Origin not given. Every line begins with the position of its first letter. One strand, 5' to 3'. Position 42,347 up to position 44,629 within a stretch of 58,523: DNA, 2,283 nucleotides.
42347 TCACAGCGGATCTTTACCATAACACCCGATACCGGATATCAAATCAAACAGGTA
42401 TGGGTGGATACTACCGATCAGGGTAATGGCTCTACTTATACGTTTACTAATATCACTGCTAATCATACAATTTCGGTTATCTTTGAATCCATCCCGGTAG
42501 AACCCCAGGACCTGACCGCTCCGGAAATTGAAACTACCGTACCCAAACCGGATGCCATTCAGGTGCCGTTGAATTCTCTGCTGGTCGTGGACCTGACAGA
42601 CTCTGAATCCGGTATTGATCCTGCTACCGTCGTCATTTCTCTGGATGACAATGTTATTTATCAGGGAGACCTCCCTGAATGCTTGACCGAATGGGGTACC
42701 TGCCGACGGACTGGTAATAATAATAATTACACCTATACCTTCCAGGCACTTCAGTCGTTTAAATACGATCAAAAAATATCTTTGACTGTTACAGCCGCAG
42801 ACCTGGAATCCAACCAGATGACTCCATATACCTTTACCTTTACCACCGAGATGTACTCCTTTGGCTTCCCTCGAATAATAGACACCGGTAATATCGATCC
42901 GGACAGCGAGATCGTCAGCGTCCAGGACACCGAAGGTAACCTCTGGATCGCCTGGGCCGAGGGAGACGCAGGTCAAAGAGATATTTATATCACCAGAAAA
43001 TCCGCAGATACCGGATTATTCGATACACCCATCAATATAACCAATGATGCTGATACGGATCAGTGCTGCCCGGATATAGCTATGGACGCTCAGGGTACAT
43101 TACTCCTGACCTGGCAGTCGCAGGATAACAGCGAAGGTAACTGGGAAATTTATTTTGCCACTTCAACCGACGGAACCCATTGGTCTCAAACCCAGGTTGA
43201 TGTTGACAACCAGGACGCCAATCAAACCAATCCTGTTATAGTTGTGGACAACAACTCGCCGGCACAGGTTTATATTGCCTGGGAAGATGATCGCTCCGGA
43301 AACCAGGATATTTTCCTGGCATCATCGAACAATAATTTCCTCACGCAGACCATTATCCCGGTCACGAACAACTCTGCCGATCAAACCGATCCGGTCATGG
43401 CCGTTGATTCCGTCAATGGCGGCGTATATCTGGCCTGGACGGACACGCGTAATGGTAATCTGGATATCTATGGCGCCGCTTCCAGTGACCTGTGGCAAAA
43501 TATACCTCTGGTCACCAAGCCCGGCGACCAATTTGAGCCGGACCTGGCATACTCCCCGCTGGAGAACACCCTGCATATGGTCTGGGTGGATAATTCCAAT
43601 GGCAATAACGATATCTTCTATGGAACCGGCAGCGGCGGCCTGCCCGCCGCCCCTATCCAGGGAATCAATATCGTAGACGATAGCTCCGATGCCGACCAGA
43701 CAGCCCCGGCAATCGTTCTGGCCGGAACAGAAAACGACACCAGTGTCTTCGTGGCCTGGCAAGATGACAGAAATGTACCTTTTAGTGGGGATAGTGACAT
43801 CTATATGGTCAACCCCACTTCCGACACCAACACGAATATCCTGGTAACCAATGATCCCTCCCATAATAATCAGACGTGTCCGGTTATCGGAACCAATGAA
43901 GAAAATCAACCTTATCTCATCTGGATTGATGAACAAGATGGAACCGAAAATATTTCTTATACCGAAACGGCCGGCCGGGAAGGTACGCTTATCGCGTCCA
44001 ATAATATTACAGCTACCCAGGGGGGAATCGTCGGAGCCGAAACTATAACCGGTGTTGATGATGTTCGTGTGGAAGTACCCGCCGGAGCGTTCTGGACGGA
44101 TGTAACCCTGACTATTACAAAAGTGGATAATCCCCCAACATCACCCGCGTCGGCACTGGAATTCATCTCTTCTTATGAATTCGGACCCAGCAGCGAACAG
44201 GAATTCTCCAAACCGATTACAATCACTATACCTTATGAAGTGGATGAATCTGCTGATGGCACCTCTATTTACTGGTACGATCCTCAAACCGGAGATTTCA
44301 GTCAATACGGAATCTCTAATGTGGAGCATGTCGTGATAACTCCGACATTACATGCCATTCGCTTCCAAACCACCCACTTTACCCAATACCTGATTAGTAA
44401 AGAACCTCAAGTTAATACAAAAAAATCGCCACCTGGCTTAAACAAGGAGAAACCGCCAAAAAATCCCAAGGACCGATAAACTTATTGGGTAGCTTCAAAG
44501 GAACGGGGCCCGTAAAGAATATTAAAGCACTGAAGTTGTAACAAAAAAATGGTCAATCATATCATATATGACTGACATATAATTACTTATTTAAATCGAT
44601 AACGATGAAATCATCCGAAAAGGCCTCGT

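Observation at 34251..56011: Candidate integrated envelope system: exosortase-EPS locus, giant repeat protein and a dedicated T2SS in one block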

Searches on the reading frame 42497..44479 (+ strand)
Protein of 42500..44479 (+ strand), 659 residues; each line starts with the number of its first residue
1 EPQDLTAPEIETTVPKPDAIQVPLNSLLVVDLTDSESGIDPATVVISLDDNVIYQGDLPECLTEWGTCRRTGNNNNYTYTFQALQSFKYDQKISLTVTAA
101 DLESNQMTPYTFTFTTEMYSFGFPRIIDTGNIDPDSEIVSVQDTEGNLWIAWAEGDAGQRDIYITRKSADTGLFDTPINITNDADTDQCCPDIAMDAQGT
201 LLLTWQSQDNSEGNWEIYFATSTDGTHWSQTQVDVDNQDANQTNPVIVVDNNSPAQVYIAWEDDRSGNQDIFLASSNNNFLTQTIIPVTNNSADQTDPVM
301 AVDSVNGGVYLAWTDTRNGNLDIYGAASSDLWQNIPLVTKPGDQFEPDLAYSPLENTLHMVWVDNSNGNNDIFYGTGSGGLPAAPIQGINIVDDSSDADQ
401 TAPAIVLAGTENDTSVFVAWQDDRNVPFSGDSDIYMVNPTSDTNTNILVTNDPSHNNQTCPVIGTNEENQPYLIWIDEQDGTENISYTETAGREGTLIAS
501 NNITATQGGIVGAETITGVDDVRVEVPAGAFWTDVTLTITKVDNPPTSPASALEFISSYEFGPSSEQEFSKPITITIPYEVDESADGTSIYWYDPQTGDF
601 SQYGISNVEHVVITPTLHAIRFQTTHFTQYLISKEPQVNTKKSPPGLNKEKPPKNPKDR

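Call 38: search_protein_families(library=pfam, proteins=[window:42500-44479:+], max_evalue=0.01)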
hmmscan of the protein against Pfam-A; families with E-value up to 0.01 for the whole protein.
window:42500-44479:+ (659 aa): 1 family
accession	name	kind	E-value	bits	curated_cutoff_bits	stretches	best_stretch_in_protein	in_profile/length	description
PF04616.20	Glyco_hydro_43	-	0.0033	17.3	32.2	1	142-236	73-169/288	Glycosyl hydrolases family 43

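Call 48: find_homologous_proteins(query=window:42497-44476:+, max_evalue=0.00001)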
Query window:42497-44476:+ (660 aa): 108 proteins with E <= 0.00001 among 8000 candidates.
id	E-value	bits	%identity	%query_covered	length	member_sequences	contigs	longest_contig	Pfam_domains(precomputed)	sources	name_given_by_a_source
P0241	3.4e-173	596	45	97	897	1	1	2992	PF17963.8,PF17892.8,PF05345.19,PF18911.7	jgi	jgi:hypothetical protein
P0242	2.1e-168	580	45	95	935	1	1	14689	PF22352.3,PF18998.7,PF18911.7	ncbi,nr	ncbi:MAG: hypothetical protein JXD22_10870, partial [Sedimentisphaerales bacterium]|nr:hypothetical 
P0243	3.6e-164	566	43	98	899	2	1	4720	-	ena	-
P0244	6.0e-160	552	45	95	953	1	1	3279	PF00801.27,PF17963.8,PF17803.8,PF05345.19,PF18911.7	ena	-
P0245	1.9e-158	547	45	95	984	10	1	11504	PF09479.17,PF18998.7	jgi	jgi:uncharacterized repeat protein (TIGR02543 family)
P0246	5.8e-155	535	42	95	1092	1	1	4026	PF00801.27,PF17963.8,PF17892.8,PF25275.2,PF05345.19,PF18911.7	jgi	jgi:hypothetical protein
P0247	7.4e-152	525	43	95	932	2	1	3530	PF00801.27,PF26549.1,PF17963.8,PF17892.8,PF17803.8,PF05345.19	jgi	jgi:hypothetical protein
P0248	1.2e-150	521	42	96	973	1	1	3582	PF09479.17,PF18998.7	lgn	-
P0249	1.3e-149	518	42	95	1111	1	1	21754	PF18998.7,PF05345.19,PF00041.28,PF04616.21,PF16656.12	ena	-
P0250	3.0e-148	513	42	95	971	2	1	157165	PF18998.7,PF18229.7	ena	-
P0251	6.2e-148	512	42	96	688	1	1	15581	PF13205.13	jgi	jgi:hypothetical protein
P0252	5.5e-141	489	41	95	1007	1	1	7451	PF00801.27,PF17963.8,PF17892.8,PF05345.19,PF04616.21,PF18911.7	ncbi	ncbi:MAG: putative Ig domain-containing protein, partial [Solirubrobacterales bacterium]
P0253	6.0e-138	479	41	93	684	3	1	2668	-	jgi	-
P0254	8.3e-135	469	39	95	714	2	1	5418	-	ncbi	-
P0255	3.4e-132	460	41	91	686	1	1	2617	-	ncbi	-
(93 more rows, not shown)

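Call 63: predict_structure(alignment_id=A3)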
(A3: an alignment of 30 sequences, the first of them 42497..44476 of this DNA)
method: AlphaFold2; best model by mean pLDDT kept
length: 660 residues; sequences in the alignment: 30
mean_pLDDT: 88.2   pTM: 0.87
mean pLDDT of the five models: 88.2, 86.9, 86.4, 86.1, 84.5
residues with pLDDT >= 90: 433; 70-90: 175; 50-70: 29; < 50: 23
segments of 3 or more residues with pLDDT < 50: 638-660
pLDDT, mean of each block of 10 residues (from residue 1): 84 94 90 95 97 95 92 94 90 96 96 94 86 80 93 91 93 89 88 94 93 84 91 84 96 91 95 96 95 93 91 95 96 95 96 93 95 95 92 90 95 87 74 90 91 78 91 91 88 76 93 94 95 88 78 76 80 94 79 85 91 93 91 70 30 33
secondary structure, 60 per line:
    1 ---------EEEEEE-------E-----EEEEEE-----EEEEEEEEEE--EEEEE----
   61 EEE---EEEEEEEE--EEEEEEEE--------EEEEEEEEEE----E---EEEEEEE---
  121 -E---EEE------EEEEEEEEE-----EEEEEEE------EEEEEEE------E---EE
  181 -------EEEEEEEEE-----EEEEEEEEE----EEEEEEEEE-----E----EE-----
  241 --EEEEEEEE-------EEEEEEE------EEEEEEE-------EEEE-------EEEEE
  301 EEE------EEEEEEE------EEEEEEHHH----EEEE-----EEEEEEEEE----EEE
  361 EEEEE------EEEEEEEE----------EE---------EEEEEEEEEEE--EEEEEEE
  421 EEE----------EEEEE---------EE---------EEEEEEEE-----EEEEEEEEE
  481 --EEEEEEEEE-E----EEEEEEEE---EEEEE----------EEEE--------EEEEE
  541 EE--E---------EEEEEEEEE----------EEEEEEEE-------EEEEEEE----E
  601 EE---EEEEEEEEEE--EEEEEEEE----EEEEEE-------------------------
elements in order: E10-15 E29-34 E40-49 E52-56 E61-63 E67-74 E77-84 E93-102 E111-117 E126-128 E135-143 E149-155 E162-168 E188-196 E202-210 E215-223 E243-250 E258-264 E271-277 E285-288 E296-303 E310-316 E323-328 E336-339 E345-353 E358-365 E372-379 E401-411 E414-423 E434-438 E459-466 E472-480 E483-491 E498-505 E509-513 E524-527 E536-542 E555-563 E574-581 E589-595 E600-602 E606-615 E618-625 E630-635

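Call 66: fold_search(model_id=the predicted structure, library=pdb)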
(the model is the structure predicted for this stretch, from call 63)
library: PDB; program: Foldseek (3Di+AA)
matches with E <= 10: 1676; with E <= 0.001: 265
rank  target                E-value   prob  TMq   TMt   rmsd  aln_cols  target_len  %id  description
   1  6mrv_A                1.4e-10  1.00  0.33  0.40  16.4       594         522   10  Sialidase26 co-crystallized with DANA (released 2019-10-02)
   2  9db6_A                1.6e-10  1.00  0.33  0.40  16.3       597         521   10  Sialidase682 co-crystallized with inhibitor DANA (released 2025-07-02)
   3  2w38                  2.4e-10  1.00  0.36  0.51  14.6       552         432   10  Crystal structure of the pseudaminidase from Pseudomonas aeruginosa (released 2008-12-23)
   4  6myv_C                2.4e-10  1.00  0.33  0.40  16.3       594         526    9  Sialidase26 co-crystallized with DANA-Gc (released 2019-10-02)
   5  4bbw                  3.6e-10  1.00  0.32  0.39  16.3       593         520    9  The crystal structure of Sialidase VPI 5482 (BTSA) from Bacteroides thetaiotaomicron (released 2013-08-14)
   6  3h6j                  4.0e-10  1.00  0.35  0.50  14.6       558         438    9  Crystal structure of a putative neuraminidase from Pseudomonas aeruginosa (released 2009-05-12)
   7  6mnj_A                4.8e-10  1.00  0.33  0.41  16.1       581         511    9  Hadza microbial sialidase Hz136 (released 2019-10-02)
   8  4fj6_B                3.0e-09  1.00  0.33  0.40  13.8       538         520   10  Crystal structure of a glycoside hydrolase family 33, candidate sialidase (BDI_2946) from Parabacteroides distasonis A (released 2012-07-25)
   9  4fj6_A                5.0e-09  1.00  0.30  0.37  17.1       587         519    9  Crystal structure of a glycoside hydrolase family 33, candidate sialidase (BDI_2946) from Parabacteroides distasonis A (released 2012-07-25)
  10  4nc5                  9.1e-09  1.00  0.34  0.57   6.8       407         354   12  Human sialidase 2 in complex with 2,3-difluorosialic acid (covalent intermediate) (released 2013-11-06)
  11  2f27_B                1.2e-08  1.00  0.34  0.54   7.3       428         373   12  Crystal Structure of the Human Sialidase Neu2 E111Q-Q112E Double Mutant in Complex with DANA Inhibitor (released 2006-11-21)
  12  7lbu                  1.2e-08  1.00  0.35  0.55   7.8       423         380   11  Crystal structure of the Propionibacterium acnes surface sialidase (released 2021-12-08)
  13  3h71_A                1.3e-08  1.00  0.35  0.46   8.2       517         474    9  Crystal structure of Streptococcus pneumoniae D39 neuraminidase A precursor (NanA) (released 2009-05-12)
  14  4yz1_A                1.3e-08  1.00  0.32  0.32  21.5       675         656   12  Crystal Structure of Streptococcus pneumoniae NanC, apo structure. (released 2015-09-23)
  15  10qi                  1.8e-08  1.00  0.34  0.44  13.0       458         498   12  Crystal Structure of Treponema denticola Sialidase (TDE_0471) D165A mutant bound to 3'-sialyllactose (only Neu5Ac visibl (released 2026-02-25)
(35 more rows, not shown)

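Call 88: search_protein_representatives(alignment_id=A3)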
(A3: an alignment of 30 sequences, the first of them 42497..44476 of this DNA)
Query: 30 sequences, 957 profile positions. Proteins with E-value up to 0.001 (for the whole library): 59589; up to 1e-10: 27203; up to 1e-30: 5913. The best 150 are listed.
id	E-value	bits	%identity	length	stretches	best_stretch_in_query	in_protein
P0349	0.0e+00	1383.7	-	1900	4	99-952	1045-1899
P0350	0.0e+00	1323.7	-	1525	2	97-955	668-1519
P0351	0.0e+00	1313.3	-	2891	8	25-951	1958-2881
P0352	0.0e+00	1281.4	-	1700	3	100-954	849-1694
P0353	0.0e+00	1268.3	-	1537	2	12-952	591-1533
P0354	0.0e+00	1258.5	-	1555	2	97-955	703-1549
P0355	0.0e+00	1253.7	-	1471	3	98-915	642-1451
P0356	0.0e+00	1244.9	-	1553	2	11-954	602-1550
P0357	0.0e+00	1233.6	-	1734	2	5-951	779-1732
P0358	0.0e+00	1231.6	-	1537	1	6-955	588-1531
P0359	0.0e+00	1230.1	-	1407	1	60-952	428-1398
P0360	0.0e+00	1229.6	-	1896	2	20-954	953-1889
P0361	0.0e+00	1219.9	-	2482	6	25-953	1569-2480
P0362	0.0e+00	1217.5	-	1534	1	7-954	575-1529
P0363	0.0e+00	1210.7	-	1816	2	154-955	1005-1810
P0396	0.0e+00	1115.0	-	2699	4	39-956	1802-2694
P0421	0.0e+00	1025.3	-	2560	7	105-911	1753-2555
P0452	1.0e-274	930.8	-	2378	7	110-907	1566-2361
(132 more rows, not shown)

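Call 91: find_encoding_contigs(protein=P0452, flank=10000, max_places=3)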
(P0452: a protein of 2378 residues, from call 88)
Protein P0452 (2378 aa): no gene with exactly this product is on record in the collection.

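Call 92: find_encoding_contigs(protein=P0421, flank=10000, max_places=3)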
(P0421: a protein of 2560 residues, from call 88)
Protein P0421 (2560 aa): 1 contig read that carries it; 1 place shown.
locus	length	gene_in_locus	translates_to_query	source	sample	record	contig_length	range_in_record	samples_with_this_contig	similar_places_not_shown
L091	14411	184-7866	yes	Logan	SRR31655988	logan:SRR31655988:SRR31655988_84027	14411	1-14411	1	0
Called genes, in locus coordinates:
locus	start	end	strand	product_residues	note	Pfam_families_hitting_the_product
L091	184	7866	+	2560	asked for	PF05345:He_PIG, PF17803:Cadherin_4, PF17963:Big_9, PF17892:Cadherin_5, PF17963:Big_9, PF13385:Laminin_G_3, PF05345:He_PIG, PF05345:He_PIG, +6 more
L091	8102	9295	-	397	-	PF13489:Methyltransf_23, PF08241:Methyltransf_11, PF08242:Methyltransf_12, PF13649:Methyltransf_25 (weak), PF08484:Methyltransf_14, PF22674:C2185-like_N (weak)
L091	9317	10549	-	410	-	PF13489:Methyltransf_23, PF08241:Methyltransf_11 (faint), PF08242:Methyltransf_12 (weak), PF08484:Methyltransf_14, PF22674:C2185-like_N (weak)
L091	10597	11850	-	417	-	PF08421:Methyltransf_13, PF13489:Methyltransf_23, PF08242:Methyltransf_12, PF08484:Methyltransf_14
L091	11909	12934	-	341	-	PF01073:3Beta_HSD (weak), PF01370:Epimerase, PF04321:RmlD_sub_bind, PF16363:GDP_Man_Dehyd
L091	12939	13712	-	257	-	PF00483:NTP_transferase, PF12804:NTP_transf_3 (weak)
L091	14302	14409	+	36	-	?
